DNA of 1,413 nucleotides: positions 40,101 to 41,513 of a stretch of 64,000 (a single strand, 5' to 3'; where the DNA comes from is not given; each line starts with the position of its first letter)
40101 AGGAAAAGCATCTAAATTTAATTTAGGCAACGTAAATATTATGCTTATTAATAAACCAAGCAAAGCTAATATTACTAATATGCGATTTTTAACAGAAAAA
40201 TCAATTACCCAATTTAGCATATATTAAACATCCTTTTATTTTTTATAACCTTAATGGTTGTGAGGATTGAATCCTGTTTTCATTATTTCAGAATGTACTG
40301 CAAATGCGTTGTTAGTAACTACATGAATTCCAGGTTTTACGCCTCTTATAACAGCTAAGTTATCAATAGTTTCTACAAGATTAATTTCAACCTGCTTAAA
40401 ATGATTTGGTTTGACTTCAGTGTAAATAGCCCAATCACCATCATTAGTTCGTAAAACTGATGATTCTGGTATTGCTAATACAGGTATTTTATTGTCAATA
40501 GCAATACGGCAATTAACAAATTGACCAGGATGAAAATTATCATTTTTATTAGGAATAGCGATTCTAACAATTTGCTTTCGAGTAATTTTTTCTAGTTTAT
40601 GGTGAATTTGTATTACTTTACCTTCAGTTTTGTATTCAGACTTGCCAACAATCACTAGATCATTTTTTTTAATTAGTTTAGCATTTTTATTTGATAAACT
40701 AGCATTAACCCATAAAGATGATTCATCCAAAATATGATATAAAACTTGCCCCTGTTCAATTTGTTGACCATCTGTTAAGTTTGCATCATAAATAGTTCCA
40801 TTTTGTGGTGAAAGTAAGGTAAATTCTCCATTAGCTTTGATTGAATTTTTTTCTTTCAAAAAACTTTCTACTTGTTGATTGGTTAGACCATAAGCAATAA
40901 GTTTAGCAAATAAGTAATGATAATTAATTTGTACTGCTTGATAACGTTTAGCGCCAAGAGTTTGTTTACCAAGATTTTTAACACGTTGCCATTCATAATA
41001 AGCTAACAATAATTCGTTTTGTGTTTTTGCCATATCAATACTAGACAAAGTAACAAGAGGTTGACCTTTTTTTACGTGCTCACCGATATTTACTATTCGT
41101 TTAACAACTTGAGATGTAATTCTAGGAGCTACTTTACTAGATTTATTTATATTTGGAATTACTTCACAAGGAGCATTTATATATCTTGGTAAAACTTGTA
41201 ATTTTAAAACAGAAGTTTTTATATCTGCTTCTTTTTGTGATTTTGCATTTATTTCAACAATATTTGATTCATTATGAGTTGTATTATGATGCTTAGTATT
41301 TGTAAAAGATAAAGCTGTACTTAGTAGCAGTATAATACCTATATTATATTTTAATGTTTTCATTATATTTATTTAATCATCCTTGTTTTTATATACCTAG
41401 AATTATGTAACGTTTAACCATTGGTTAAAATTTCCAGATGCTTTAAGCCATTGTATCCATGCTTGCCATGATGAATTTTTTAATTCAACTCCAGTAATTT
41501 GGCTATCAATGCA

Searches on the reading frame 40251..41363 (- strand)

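Call 20: search_protein_families(library=pfam, proteins=[window:40251-41363:-], max_evalue=0.001)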
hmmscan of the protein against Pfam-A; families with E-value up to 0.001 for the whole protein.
window:40251-41363:- (370 aa): 5 families
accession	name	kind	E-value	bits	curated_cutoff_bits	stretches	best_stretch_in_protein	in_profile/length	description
PF16576.10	HlyD_D23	-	5.6e-31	107.9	30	1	60-283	4-214/214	Barrel-sandwich domain of CusB or HlyD membrane-fusion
PF13437.12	HlyD_3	-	1.7e-17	64.5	22.2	1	182-280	1-106/106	HlyD family secretion protein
PF12700.13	HlyD_2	-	2.8e-07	30.1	25.1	1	198-308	248-353/416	HlyD family secretion protein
PF00364.28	Biotin_lipoyl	-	5.3e-06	26.6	22.1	0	77-108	7-38/73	Biotin-requiring enzyme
PF13533.13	Biotin_lipoyl_2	-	1.9e-05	24.8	29.8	0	185-210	5-30/32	Biotin-lipoyl like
